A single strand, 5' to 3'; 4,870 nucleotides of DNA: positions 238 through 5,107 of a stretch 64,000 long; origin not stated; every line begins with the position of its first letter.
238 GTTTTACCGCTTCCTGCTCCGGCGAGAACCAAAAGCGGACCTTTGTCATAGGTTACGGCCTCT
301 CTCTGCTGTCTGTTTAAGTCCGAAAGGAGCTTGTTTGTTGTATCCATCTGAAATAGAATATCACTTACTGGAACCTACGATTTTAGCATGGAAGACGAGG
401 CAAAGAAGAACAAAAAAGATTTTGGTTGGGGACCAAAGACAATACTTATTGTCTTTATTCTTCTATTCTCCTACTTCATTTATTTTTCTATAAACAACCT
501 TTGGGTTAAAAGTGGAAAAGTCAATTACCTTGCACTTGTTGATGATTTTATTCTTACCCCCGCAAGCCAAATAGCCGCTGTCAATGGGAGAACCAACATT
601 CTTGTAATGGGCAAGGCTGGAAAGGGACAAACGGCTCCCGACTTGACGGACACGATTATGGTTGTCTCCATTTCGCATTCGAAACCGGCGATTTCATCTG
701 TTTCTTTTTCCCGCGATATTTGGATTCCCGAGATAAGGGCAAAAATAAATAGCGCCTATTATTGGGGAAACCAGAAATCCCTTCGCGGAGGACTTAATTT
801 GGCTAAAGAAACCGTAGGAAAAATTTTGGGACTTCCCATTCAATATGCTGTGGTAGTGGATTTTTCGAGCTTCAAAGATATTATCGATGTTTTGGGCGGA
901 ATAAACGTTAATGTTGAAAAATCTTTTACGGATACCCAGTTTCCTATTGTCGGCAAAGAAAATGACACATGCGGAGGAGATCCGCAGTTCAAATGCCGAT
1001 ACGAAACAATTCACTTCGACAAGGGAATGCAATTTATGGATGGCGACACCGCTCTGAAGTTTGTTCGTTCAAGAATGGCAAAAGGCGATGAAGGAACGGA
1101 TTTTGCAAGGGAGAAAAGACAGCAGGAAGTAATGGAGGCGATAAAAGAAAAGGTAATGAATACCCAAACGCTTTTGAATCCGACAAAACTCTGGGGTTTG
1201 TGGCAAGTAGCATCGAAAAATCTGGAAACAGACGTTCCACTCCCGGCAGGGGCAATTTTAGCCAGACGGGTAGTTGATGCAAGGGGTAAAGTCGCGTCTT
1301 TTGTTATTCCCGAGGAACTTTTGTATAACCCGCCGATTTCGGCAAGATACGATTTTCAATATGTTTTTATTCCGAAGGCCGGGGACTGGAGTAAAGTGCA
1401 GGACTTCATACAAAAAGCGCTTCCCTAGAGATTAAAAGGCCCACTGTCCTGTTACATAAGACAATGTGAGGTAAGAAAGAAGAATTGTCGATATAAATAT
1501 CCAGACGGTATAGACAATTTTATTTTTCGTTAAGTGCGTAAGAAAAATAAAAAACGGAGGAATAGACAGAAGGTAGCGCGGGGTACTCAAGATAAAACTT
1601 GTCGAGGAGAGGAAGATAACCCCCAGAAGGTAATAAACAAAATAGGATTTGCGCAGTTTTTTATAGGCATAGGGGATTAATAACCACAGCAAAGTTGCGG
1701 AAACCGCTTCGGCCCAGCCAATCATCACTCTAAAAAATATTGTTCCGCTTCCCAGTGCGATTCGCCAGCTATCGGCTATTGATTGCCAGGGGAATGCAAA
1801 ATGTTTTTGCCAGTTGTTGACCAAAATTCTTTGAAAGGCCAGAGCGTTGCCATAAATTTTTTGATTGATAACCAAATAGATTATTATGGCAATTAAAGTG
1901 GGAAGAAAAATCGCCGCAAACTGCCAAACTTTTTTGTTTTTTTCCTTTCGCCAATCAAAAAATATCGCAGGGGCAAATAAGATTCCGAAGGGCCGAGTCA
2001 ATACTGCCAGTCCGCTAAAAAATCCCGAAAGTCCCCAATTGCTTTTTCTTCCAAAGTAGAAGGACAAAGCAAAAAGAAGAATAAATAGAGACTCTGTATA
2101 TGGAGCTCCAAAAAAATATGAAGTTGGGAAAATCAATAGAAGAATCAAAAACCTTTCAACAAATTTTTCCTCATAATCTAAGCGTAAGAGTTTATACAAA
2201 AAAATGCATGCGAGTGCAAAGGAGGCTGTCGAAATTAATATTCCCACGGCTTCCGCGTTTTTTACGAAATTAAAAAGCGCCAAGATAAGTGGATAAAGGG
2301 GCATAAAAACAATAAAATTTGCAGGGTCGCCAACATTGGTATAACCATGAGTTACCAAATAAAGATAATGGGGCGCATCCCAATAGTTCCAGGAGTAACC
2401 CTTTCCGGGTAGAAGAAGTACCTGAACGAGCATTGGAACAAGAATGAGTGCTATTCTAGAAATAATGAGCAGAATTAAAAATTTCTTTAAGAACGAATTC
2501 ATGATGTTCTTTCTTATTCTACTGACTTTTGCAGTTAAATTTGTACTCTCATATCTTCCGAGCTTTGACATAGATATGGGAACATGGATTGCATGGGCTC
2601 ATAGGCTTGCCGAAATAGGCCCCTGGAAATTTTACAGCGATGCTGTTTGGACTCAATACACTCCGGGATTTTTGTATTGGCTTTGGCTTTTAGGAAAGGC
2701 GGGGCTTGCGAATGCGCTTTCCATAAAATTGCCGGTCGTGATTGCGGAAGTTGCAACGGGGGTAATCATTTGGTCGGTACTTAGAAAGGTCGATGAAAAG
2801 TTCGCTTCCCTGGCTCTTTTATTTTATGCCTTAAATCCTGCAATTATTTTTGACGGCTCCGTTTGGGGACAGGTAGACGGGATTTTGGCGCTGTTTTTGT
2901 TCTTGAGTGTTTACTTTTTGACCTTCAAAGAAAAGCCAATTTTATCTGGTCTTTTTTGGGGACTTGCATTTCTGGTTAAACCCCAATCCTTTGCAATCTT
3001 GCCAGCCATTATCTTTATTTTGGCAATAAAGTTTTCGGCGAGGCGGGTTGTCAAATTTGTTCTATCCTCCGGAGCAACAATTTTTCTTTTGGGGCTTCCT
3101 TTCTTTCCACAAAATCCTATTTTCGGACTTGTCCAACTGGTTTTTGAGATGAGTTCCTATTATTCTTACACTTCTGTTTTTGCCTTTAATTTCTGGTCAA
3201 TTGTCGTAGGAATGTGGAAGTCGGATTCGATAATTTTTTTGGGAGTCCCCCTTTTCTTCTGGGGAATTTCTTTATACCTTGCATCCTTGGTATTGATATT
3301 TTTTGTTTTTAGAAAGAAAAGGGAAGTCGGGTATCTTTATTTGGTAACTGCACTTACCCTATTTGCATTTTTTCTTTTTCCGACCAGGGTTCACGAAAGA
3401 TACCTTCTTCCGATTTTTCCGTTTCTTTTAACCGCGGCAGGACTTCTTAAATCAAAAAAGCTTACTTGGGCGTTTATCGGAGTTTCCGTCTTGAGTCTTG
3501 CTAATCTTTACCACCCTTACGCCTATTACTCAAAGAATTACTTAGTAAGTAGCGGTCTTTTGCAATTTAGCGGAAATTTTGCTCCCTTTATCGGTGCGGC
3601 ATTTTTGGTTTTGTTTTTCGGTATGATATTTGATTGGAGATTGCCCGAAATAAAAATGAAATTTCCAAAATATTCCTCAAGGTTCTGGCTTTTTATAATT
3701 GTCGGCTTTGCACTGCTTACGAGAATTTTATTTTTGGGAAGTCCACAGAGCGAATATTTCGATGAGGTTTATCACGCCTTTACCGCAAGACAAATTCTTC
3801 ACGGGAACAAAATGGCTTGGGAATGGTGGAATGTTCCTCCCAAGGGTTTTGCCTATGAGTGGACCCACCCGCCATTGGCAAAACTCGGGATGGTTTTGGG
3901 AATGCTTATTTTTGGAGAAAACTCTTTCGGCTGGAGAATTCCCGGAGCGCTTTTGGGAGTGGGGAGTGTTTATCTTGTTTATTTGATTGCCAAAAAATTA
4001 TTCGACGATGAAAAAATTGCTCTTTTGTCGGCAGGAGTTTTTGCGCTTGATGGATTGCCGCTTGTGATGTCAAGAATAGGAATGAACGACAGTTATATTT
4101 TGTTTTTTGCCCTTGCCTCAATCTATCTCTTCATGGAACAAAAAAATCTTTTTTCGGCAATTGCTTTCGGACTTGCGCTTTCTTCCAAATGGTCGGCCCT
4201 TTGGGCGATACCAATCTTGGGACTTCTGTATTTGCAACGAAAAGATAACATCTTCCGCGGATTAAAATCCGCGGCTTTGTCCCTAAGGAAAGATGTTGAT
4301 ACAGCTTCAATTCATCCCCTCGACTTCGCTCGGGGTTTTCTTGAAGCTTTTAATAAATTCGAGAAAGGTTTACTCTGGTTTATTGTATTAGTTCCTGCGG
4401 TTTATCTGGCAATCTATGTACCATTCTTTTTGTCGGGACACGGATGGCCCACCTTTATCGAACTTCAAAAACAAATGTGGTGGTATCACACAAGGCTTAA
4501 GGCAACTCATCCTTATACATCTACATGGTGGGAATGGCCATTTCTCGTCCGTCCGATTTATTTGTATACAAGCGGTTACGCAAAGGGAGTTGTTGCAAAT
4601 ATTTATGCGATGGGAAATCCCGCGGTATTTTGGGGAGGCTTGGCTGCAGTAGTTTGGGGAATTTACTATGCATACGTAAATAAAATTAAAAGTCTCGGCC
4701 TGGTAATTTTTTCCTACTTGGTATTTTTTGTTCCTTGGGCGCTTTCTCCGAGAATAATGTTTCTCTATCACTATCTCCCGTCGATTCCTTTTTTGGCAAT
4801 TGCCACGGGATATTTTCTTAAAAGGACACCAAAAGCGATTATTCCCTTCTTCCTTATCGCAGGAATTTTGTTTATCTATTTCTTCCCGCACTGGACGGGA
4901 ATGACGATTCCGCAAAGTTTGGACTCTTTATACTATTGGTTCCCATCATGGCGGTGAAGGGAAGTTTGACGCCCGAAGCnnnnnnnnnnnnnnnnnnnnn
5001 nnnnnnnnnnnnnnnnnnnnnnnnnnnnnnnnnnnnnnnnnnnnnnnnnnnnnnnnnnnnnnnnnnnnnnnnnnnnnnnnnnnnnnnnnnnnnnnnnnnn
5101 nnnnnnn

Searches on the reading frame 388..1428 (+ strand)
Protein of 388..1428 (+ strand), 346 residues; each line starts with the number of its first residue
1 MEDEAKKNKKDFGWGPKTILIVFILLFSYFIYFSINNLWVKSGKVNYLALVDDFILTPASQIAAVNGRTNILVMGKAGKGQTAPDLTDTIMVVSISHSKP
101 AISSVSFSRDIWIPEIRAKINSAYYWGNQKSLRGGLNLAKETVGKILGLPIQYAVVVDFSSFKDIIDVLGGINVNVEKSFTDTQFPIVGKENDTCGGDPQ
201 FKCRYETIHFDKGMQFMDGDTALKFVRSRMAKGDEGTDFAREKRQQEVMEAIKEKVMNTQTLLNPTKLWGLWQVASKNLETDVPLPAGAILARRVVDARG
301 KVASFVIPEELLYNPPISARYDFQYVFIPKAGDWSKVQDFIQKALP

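Call 76: search_protein_families(library=pfam, proteins=[window:388-1428:+], max_evalue=0.0001)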
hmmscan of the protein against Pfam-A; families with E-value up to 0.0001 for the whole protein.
window:388-1428:+ (346 aa): 1 family
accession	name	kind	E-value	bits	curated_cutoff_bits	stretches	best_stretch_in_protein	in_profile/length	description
PF03816.19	LytR_cpsA_psr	-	2.3e-33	115.9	24.6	1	87-256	2-148/150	LytR_cpsA_psr family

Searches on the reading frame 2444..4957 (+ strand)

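Call 76: search_protein_families(library=pfam, proteins=[window:2444-4957:+], max_evalue=0.0001)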
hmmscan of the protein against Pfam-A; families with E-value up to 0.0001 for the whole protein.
window:2444-4957:+ (837 aa): 4 families
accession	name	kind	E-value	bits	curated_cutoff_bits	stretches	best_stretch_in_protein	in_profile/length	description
PF13231.12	PMT_2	-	1e-20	75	26.1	2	475-597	2-131/160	Dolichyl-phosphate-mannose-protein mannosyltransferase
PF16192.10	PMT_4TMC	-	6.7e-20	71.9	32.4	1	668-836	2-202/202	C-terminal four TMM region of protein-O-mannosyltransferase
PF02366.24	PMT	-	2.5e-16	60.4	22.7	1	419-595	3-196/245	Dolichyl-phosphate-mannose-protein mannosyltransferase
PF05208.19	ALG3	-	4.6e-07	30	23.6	1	547-612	125-189/358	ALG3 protein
